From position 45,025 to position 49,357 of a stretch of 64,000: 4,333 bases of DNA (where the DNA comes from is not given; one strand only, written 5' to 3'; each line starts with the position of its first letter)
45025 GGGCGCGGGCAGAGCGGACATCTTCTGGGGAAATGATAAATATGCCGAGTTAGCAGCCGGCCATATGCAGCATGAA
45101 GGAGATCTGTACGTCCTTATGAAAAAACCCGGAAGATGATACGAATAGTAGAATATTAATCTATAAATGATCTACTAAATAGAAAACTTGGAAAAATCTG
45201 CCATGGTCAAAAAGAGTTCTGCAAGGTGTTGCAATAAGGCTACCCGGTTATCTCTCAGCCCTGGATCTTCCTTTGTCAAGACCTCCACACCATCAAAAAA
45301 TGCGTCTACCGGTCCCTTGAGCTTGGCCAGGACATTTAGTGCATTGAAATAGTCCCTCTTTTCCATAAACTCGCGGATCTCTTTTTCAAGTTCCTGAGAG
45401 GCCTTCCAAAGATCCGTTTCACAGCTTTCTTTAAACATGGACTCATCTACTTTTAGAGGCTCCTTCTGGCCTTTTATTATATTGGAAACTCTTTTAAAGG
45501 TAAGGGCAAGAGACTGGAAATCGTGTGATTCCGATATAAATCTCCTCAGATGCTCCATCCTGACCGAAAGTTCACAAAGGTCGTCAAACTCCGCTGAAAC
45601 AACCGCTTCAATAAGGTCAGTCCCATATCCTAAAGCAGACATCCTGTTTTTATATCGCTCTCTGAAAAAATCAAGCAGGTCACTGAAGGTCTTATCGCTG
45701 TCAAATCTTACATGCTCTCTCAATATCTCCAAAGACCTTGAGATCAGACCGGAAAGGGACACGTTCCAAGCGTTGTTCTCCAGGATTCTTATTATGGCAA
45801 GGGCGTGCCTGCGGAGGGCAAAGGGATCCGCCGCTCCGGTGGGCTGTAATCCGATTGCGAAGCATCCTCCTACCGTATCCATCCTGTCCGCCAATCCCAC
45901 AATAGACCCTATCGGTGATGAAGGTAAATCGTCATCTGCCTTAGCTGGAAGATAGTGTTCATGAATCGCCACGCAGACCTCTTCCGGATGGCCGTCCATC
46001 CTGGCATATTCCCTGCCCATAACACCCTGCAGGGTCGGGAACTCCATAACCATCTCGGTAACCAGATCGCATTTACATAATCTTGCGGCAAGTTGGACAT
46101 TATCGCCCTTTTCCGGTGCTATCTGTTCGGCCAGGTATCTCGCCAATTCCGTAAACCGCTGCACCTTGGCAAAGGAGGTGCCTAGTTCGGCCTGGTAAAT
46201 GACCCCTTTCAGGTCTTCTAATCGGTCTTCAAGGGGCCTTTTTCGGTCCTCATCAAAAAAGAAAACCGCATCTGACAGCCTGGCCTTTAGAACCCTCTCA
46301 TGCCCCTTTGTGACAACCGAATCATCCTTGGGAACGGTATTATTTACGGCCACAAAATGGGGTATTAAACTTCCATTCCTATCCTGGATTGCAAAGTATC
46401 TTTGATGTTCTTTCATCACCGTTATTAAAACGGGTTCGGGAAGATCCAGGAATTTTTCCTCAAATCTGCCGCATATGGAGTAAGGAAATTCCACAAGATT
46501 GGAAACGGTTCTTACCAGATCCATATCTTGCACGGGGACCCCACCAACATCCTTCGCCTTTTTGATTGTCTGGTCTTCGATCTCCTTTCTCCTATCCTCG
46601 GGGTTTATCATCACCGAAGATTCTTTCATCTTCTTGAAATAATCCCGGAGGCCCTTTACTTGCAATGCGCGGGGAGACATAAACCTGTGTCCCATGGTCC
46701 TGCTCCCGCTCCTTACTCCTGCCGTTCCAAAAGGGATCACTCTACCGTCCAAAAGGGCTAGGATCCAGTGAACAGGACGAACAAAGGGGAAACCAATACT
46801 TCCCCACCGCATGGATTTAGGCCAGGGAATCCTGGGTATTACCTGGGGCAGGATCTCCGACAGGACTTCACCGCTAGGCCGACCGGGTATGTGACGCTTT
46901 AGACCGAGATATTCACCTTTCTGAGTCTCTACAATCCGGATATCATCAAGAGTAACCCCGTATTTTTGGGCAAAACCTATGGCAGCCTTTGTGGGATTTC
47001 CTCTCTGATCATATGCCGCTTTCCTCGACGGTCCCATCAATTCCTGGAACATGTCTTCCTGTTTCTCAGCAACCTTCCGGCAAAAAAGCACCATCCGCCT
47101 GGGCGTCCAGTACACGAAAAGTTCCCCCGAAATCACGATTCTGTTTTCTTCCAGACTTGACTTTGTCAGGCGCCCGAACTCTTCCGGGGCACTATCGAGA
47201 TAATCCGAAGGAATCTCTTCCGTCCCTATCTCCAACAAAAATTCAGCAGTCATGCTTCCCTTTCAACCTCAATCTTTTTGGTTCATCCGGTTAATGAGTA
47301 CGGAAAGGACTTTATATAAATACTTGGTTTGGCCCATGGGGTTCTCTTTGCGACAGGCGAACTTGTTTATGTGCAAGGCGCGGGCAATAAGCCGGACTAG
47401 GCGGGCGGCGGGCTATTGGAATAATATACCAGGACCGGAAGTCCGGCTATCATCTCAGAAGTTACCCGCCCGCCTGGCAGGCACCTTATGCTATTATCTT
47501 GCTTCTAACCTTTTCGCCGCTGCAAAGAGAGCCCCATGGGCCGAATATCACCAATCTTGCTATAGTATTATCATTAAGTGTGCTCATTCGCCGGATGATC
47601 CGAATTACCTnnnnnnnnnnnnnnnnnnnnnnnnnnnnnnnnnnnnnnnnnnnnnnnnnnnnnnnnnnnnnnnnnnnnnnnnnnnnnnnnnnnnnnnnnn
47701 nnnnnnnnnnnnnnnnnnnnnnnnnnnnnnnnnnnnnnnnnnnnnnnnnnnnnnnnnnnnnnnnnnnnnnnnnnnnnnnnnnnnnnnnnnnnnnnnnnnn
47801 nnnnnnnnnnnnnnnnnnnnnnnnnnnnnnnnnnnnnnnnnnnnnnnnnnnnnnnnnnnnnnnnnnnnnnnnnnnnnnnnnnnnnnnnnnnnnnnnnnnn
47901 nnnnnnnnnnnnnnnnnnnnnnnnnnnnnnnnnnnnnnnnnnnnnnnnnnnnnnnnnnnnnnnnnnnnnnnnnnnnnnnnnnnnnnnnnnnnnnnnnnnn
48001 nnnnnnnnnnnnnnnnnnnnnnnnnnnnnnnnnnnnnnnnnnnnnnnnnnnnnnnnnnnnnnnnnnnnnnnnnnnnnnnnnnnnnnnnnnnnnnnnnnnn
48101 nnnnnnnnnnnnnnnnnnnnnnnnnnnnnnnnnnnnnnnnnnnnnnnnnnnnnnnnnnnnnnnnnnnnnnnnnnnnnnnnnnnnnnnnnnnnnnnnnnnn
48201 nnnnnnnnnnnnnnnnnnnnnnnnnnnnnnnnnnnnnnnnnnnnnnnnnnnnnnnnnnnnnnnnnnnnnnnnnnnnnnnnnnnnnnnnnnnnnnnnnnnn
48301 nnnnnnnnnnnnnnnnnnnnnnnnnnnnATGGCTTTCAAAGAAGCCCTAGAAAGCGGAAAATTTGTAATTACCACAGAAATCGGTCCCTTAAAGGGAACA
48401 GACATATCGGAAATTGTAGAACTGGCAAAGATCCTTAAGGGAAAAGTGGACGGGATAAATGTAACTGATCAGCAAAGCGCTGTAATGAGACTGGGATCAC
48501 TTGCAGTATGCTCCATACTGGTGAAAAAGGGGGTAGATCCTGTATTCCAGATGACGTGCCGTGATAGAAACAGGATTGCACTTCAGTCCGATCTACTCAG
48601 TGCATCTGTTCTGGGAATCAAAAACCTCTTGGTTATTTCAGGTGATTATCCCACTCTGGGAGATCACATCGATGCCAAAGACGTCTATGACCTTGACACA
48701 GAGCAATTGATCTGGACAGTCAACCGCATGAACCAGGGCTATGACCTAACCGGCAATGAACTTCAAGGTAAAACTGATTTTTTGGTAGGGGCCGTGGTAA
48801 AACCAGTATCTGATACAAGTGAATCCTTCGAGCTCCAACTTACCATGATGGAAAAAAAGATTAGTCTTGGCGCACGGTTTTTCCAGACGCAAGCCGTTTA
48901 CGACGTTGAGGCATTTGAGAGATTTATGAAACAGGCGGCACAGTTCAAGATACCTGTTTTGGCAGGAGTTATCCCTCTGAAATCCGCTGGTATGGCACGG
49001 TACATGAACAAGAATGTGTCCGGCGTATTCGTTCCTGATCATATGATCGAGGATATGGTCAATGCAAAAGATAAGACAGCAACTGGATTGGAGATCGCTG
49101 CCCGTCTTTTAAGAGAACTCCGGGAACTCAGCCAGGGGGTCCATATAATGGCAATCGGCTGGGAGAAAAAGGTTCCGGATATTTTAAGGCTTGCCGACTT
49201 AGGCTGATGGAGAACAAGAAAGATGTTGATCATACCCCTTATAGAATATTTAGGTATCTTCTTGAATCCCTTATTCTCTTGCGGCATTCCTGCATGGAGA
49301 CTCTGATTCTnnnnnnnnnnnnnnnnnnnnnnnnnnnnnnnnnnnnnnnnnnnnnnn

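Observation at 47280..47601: Filled and empty sites for the inner module are both in the window, showing precise insertion into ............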

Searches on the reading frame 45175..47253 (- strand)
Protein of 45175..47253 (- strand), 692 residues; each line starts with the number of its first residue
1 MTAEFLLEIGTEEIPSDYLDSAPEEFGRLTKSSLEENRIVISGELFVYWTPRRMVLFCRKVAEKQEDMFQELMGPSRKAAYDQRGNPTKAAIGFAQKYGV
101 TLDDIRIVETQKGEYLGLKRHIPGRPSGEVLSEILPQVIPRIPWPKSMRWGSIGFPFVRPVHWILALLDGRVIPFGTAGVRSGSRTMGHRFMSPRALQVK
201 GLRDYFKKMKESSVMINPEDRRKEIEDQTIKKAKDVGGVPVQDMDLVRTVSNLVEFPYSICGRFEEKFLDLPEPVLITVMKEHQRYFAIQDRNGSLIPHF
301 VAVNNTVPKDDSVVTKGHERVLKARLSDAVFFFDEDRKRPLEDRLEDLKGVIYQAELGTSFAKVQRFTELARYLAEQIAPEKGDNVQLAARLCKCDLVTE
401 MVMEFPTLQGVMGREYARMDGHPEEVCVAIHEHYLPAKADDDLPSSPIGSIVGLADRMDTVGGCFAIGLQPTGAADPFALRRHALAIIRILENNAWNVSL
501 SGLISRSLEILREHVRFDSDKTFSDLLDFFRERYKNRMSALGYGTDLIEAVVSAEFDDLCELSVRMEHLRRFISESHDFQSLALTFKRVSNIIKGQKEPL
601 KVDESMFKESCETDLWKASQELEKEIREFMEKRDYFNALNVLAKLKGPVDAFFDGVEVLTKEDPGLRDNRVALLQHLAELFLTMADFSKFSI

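Call 13: find_encoding_contigs(protein=window:45175-47253:-, flank=10000, max_places=6)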
Protein window:45175-47253:- (692 aa): 5 contigs read that carry it; 5 places shown.
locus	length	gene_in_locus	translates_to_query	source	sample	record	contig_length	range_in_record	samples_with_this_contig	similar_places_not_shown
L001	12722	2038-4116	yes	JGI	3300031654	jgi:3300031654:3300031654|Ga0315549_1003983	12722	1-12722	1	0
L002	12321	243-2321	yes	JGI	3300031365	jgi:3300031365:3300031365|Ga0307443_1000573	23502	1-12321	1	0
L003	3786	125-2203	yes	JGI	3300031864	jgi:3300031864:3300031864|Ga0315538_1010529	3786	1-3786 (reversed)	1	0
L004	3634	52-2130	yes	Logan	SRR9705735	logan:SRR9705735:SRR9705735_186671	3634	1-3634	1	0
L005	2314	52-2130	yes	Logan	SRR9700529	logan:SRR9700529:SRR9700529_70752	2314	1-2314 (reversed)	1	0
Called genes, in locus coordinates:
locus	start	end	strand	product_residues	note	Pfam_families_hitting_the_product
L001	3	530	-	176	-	?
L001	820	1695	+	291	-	PF02091:tRNA-synt_2e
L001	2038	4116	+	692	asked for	PF02092:tRNA_synt_2f, PF05746:DALR_1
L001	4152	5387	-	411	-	PF03562:MltA, PF06725:3D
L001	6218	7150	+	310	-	PF03331:LpxC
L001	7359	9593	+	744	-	PF00672:HAMP, PF00989:PAS (weak), PF08448:PAS_4 (weak), PF13426:PAS_9, PF00512:HisKA, PF02518:HATPase_c, PF14501:HATPase_c_5 (weak)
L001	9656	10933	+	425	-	PF04413:Glycos_transf_N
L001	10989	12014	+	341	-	PF02606:LpxK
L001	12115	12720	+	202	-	?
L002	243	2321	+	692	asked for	PF02092:tRNA_synt_2f, PF05746:DALR_1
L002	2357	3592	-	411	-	PF03562:MltA, PF06725:3D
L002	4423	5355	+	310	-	PF03331:LpxC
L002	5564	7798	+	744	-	PF00672:HAMP, PF00989:PAS (weak), PF08448:PAS_4 (weak), PF13426:PAS_9, PF00512:HisKA, PF02518:HATPase_c, PF14501:HATPase_c_5 (weak)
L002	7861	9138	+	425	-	PF04413:Glycos_transf_N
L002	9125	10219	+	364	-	PF02606:LpxK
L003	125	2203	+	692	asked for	PF02092:tRNA_synt_2f, PF05746:DALR_1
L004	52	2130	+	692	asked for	PF02092:tRNA_synt_2f, PF05746:DALR_1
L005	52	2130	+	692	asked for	PF02092:tRNA_synt_2f, PF05746:DALR_1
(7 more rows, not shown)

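Call 34: list_cluster_members(proteins=[window:45175-47253:-, window:50770-53034:+])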
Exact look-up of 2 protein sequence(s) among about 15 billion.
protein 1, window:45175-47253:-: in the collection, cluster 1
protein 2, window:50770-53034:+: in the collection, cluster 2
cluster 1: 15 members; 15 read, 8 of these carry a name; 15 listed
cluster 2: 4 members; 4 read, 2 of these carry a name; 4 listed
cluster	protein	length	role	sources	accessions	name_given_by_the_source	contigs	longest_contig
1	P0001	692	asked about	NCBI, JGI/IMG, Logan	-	-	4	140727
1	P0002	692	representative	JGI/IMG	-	glycyl-tRNA synthetase beta chain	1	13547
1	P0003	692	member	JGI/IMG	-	glycyl-tRNA synthetase beta chain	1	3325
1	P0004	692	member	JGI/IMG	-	glycyl-tRNA synthetase beta chain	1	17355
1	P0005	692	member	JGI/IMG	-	glycyl-tRNA synthetase beta chain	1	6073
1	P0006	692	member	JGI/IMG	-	glycyl-tRNA synthetase beta chain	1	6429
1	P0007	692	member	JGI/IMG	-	glycyl-tRNA synthetase beta chain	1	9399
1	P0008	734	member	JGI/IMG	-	glycyl-tRNA synthetase beta chain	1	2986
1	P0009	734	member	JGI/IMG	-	glycyl-tRNA synthetase beta chain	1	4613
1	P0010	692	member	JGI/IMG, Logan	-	-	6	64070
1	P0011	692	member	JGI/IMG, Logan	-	-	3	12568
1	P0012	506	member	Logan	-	-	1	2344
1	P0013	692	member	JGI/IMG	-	-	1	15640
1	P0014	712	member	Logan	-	-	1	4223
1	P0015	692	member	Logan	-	-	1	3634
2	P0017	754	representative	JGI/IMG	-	hydrogenase maturation protein HypF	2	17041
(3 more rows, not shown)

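Call 35: find_encoding_contigs(protein=P0010, flank=3000, max_places=10)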
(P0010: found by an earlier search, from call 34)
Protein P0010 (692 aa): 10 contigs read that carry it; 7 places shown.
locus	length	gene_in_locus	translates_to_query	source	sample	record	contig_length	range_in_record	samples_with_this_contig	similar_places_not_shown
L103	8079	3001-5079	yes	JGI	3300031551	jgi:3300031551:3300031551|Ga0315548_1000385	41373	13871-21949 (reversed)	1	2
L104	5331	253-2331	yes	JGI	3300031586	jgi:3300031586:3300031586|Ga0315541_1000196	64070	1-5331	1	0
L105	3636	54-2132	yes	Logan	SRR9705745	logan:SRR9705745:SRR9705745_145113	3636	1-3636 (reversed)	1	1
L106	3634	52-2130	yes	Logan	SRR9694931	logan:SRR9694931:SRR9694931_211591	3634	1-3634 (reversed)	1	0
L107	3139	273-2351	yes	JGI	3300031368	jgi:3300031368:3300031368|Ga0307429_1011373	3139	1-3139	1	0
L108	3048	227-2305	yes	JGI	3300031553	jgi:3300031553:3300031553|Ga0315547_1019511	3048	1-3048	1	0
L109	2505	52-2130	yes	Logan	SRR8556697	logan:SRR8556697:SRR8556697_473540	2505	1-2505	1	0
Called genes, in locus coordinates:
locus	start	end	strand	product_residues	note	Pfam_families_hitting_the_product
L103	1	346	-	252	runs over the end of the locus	PF00702:Hydrolase, PF13419:HAD_2, PF13242:Hydrolase_like (weak)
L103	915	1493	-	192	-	PF00293:NUDIX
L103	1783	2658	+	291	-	PF02091:tRNA-synt_2e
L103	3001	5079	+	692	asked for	PF02092:tRNA_synt_2f, PF05746:DALR_1 (weak)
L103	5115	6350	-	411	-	PF03562:MltA, PF06725:3D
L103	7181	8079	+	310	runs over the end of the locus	PF03331:LpxC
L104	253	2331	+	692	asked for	PF02092:tRNA_synt_2f, PF05746:DALR_1 (weak)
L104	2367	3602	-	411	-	PF03562:MltA, PF06725:3D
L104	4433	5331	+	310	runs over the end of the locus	PF03331:LpxC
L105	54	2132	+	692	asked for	PF02092:tRNA_synt_2f, PF05746:DALR_1 (weak)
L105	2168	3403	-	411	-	PF03562:MltA, PF06725:3D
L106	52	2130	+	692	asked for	PF02092:tRNA_synt_2f, PF05746:DALR_1 (weak)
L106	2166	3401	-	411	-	PF03562:MltA, PF06725:3D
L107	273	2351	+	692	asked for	PF02092:tRNA_synt_2f, PF05746:DALR_1 (weak)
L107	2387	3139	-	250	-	?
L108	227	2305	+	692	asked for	PF02092:tRNA_synt_2f, PF05746:DALR_1 (weak)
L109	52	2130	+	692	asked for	PF02092:tRNA_synt_2f, PF05746:DALR_1 (weak)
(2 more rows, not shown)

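Call 36: find_encoding_contigs(protein=P0004, flank=3000, max_places=6)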
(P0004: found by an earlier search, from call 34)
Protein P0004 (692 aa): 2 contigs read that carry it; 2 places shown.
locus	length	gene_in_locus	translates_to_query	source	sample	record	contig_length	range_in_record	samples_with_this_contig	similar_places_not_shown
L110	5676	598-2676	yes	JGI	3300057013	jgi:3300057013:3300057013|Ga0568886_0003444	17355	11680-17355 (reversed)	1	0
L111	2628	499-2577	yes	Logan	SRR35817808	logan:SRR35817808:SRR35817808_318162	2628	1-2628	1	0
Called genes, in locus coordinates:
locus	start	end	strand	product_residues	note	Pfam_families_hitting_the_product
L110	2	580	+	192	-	?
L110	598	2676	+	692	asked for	PF02092:tRNA_synt_2f, PF05746:DALR_1 (weak)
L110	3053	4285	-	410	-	PF03562:MltA, PF06725:3D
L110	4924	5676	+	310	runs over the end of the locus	PF03331:LpxC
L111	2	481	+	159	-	?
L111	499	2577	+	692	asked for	PF02092:tRNA_synt_2f, PF05746:DALR_1 (weak)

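Call 55: find_related_loci(query=window:45175-47253:-, collection=genome_contigs, flank=10000)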
Query window:45175-47253:- (692 aa) in genome_contigs; peptide patterns used: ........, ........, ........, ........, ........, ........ (x = any residue, [..] = any of these).
600 stretches matched a pattern (row limit reached: there are more); 590 encode a relative of the query (tblastn E <= 1e-3); the best 80 are kept; 80 distinct loci.
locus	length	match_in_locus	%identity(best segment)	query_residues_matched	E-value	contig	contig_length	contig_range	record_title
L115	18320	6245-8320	66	1-692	0e+0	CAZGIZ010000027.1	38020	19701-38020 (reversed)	MAG TPA_asm: uncultured Desulfobacteraceae bacterium isolate binchicken_co81_519 genome assembly, contig: NODE_1206_leng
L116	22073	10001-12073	56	1-692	0e+0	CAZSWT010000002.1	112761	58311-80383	MAG TPA_asm: uncultured Desulfobacteraceae bacterium isolate binchicken_co100_259 genome assembly, contig: NODE_155_leng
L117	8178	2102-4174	56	1-692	0e+0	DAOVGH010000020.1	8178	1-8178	MAG TPA_asm: Desulfobacterales bacterium isolate CSMAG_1130 CSMAG_1130_k141_2563702_length_8178_cov_8.2282, whole genome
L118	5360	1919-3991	54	1-692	0e+0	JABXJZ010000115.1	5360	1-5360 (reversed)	MAG: Desulfobacterales bacterium isolate CR_Bin_060 NODE_167_length_5360_cov_9.544956, whole genome shotgun sequence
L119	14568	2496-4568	55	1-692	0e+0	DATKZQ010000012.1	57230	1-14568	MAG TPA_asm: Desulfatiglandales bacterium isolate SMAG_U14249 k141_3323512, whole genome shotgun sequence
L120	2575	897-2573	61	2-560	0e+0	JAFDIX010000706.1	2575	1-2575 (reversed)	MAG: Deltaproteobacteria bacterium isolate Meg22_24_Bin_103 Meg22_24_Bin_103_scaffold_183597, whole genome shotgun seque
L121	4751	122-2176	49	4-691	0e+0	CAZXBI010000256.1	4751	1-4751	MAG TPA_asm: uncultured Syntrophorhabdus sp. isolate SRP302447_co4_432 genome assembly, contig: NODE_50077_length_4751_c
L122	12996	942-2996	48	4-691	0e+0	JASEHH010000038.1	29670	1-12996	MAG: Thermodesulfobacteriota bacterium isolate Yes70-18 NODE_529_length_29670_cov_49.550025, whole genome shotgun sequen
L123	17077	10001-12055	48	4-691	0e+0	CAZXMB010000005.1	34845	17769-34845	MAG TPA_asm: uncultured Syntrophaceae bacterium isolate SRP098346_co1_431 genome assembly, contig: NODE_782_length_34845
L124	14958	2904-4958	48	4-691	0e+0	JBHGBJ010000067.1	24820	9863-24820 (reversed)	MAG: Thermodesulfobacteriota bacterium isolate SBS.BIN.12 SBSBIN12_contig_67, whole genome shotgun sequence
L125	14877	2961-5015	47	4-691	0e+0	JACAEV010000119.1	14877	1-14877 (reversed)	MAG: Syntrophaceae bacterium isolate L.E.D.11_1 k119_491112, whole genome shotgun sequence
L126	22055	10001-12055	46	4-691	0e+0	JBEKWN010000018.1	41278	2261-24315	MAG: Thermodesulfobacteriota bacterium isolate SPRUCE 629 SPRUCE_629_18, whole genome shotgun sequence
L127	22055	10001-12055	46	4-691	0e+0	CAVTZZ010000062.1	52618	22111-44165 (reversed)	MAG: uncultured delta proteobacterium isolate MFD04408.bin.2.108 genome assembly, contig: contig_60252, whole genome sho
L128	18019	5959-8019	46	1-691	0e+0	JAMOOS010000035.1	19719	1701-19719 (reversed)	MAG: Desulfuromonadaceae bacterium isolate 4559-240_maxbin2_scaf2bin.118 4559-240_scaffold_1401_c1, whole genome shotgun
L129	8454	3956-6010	46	1-688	0e+0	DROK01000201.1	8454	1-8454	MAG TPA_asm: Thermodesulfatator atlanticus isolate HyVt-533 HyVt-533_k145_581298, whole genome shotgun sequence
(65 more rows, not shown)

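Call 71: find_encoding_contigs(protein=P0017, flank=2500, max_places=4)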
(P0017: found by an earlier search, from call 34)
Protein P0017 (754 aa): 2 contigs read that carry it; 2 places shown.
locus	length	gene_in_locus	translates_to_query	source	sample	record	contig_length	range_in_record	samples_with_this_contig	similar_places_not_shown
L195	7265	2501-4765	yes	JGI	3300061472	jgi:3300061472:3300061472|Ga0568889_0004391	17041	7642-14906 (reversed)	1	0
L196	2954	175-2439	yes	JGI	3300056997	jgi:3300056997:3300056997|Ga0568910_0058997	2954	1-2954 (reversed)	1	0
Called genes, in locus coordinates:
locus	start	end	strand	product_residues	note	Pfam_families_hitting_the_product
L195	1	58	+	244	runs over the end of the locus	PF12225:DUF5981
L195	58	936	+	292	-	PF02219:MTHFR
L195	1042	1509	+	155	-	PF01750:HycI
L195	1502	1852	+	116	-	PF01155:HypA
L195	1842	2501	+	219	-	PF02492:cobW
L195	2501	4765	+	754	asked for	PF00708:Acylphosphatase, PF07503:zf-HYPF, PF01300:Sua5_yciO_yrdC, PF17788:HypF_C, PF22521:HypF_C_2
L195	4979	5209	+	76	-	PF01455:HupF_HypC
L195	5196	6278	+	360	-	PF01924:HypD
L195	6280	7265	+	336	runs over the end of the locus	PF00586:AIRS, PF02769:AIRS_C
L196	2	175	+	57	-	?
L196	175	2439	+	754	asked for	PF00708:Acylphosphatase, PF07503:zf-HYPF, PF01300:Sua5_yciO_yrdC, PF17788:HypF_C, PF22521:HypF_C_2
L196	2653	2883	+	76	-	PF01455:HupF_HypC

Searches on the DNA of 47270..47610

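Call 49: search_rna_families(source=window, start=47270, end=47610, threshold=evalue, max_evalue=10)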
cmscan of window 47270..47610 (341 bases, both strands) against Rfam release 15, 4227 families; matches with E-value up to 10: 1.
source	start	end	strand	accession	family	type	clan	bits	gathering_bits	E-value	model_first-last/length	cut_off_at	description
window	47318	47461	+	RF01894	PCA3_2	Gene; lncRNA;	-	11.8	100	0.31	267-409/409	no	Prostate cancer antigen RNA 3 conserved region 2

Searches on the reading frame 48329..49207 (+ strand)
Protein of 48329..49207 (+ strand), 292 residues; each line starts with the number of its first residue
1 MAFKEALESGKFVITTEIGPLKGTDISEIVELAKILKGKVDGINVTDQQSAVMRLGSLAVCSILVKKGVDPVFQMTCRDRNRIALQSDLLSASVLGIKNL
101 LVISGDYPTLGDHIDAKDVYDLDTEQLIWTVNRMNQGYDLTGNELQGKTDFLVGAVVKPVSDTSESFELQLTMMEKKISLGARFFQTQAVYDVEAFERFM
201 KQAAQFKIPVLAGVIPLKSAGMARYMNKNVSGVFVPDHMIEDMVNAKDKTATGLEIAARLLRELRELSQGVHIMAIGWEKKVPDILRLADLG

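Call 85: find_encoding_contigs(protein=window:48329-49207:+, flank=3500, max_places=8)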
Protein window:48329-49207:+ (292 aa): 23 contigs read that carry it; 8 places shown.
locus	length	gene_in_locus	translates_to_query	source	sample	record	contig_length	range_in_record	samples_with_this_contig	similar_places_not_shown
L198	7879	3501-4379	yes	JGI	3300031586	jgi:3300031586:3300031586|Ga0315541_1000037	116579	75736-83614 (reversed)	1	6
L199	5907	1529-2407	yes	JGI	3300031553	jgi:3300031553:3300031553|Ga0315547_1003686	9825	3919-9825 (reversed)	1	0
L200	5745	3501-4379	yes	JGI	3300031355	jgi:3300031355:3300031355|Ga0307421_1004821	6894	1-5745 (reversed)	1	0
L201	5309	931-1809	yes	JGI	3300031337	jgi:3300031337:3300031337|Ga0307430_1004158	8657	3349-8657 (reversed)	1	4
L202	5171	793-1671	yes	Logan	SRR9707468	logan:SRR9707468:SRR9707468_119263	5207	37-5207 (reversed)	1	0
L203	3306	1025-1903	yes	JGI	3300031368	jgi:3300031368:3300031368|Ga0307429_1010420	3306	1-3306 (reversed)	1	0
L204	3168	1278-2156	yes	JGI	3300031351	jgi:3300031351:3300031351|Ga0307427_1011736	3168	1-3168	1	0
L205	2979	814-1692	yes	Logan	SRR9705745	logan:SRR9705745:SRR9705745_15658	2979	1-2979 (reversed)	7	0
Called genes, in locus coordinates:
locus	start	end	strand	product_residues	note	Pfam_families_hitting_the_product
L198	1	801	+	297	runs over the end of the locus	PF01058:Oxidored_q6, PF14720:NiFe_hyd_SSU_C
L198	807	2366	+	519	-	PF27537:HoxH, PF00374:NiFeSe_Hases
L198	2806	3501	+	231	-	PF12225:DUF5981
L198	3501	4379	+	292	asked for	PF02219:MTHFR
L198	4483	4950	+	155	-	PF01750:HycI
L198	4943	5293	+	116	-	PF01155:HypA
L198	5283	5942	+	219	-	PF02492:cobW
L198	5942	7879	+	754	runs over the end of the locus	PF00708:Acylphosphatase, PF07503:zf-HYPF, PF01300:Sua5_yciO_yrdC, PF17788:HypF_C, PF22521:HypF_C_2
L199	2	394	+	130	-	?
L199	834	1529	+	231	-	PF12225:DUF5981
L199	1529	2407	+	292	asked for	PF02219:MTHFR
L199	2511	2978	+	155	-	PF01750:HycI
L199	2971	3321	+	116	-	PF01155:HypA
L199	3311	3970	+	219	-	PF02492:cobW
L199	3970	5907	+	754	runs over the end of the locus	PF00708:Acylphosphatase, PF07503:zf-HYPF, PF01300:Sua5_yciO_yrdC, PF17788:HypF_C, PF22521:HypF_C_2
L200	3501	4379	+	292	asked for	PF02219:MTHFR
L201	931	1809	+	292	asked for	PF02219:MTHFR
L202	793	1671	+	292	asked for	PF02219:MTHFR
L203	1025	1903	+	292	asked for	PF02219:MTHFR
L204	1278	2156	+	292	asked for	PF02219:MTHFR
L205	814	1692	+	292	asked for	PF02219:MTHFR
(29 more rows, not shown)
